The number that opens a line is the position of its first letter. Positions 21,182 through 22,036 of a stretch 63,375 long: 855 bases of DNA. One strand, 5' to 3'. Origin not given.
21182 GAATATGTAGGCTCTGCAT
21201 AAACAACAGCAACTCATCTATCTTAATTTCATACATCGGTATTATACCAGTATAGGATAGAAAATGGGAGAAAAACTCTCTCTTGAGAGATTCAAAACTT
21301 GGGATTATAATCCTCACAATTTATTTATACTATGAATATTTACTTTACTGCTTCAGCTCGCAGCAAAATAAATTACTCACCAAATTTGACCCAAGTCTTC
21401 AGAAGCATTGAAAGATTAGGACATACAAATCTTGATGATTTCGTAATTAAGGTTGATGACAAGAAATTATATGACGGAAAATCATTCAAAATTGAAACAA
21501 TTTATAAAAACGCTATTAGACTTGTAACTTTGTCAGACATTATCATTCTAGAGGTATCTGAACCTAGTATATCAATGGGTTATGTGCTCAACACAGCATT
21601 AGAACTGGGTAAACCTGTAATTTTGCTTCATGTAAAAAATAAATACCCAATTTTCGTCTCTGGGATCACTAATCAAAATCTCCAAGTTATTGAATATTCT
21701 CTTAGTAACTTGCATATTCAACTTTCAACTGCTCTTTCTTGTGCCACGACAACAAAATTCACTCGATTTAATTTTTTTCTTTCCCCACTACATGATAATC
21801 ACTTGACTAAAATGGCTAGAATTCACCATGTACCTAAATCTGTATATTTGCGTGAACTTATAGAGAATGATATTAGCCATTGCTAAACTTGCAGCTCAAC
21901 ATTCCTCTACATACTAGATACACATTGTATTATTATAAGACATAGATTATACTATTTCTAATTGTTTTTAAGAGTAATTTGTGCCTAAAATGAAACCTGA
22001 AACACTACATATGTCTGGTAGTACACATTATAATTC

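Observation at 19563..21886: AT-rich 3-gene island: two DNPH1/Rcl-like N-glycosidase-RHH fusions flanking a PNP/AMP-nucleosidase-fold protein (candidate undescribed nucleotide-targeting conflict module)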

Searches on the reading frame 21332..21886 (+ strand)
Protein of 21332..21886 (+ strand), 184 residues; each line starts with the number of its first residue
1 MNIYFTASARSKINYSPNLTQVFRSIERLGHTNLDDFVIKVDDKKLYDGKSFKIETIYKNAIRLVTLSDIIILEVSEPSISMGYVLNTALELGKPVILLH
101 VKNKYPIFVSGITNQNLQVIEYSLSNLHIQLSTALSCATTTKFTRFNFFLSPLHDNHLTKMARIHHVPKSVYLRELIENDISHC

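Call 3: search_protein_families(library=pfam, proteins=[window:21332-21886:+], max_evalue=1)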
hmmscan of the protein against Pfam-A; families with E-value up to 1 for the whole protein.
window:21332-21886:+ (184 aa): 1 family
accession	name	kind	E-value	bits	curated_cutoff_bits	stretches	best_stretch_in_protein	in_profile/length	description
PF05014.21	Nuc_deoxyrib_tr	-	0.083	13.5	28.8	1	14-103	12-100/117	Nucleoside 2-deoxyribosyltransferase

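Call 4: search_protein_families(library=padloc, proteins=[window:21332-21886:+], max_evalue=1)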
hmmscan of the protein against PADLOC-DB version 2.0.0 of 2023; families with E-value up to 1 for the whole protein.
window:21332-21886:+ (184 aa): 0 families

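Call 5: search_protein_families(library=ncbifam, proteins=[window:21332-21886:+], max_evalue=1)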
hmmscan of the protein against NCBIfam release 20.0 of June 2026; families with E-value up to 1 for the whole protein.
window:21332-21886:+ (184 aa): 0 families

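Call 42: search_protein_families(library=phrogs, proteins=[window:21332-21886:+], max_evalue=0.01)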
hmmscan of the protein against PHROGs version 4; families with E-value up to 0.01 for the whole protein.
window:21332-21886:+ (184 aa): 0 families

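Call 54: find_homologous_proteins(query=window:21332-21886:+, max_evalue=0.00001)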
Query window:21332-21886:+ (184 aa): 13 proteins with E <= 0.00001 among 65 candidates.
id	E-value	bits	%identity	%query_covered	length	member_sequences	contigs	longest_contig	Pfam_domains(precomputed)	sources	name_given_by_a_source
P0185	1.5e-114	397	100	100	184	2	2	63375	-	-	-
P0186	6.2e-43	164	46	98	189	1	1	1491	-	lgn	-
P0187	2.3e-42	163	47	97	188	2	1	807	-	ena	-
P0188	1.9e-40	156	44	99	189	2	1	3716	-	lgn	-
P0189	6.3e-40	155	46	98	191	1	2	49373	-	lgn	-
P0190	2.4e-39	153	45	99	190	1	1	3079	-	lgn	-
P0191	4.3e-39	152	46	99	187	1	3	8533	-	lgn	-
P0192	4.7e-37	145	42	99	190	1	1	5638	PF05014.22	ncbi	-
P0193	1.1e-36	144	40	98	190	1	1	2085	-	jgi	jgi:hypothetical protein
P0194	1.8e-34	137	43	99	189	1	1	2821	-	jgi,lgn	jgi:hypothetical protein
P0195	1.9e-27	114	53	56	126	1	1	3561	-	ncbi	-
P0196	8.6e-27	112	36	97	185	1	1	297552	-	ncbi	-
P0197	5.7e-25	106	38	98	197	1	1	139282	PF05014.22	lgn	-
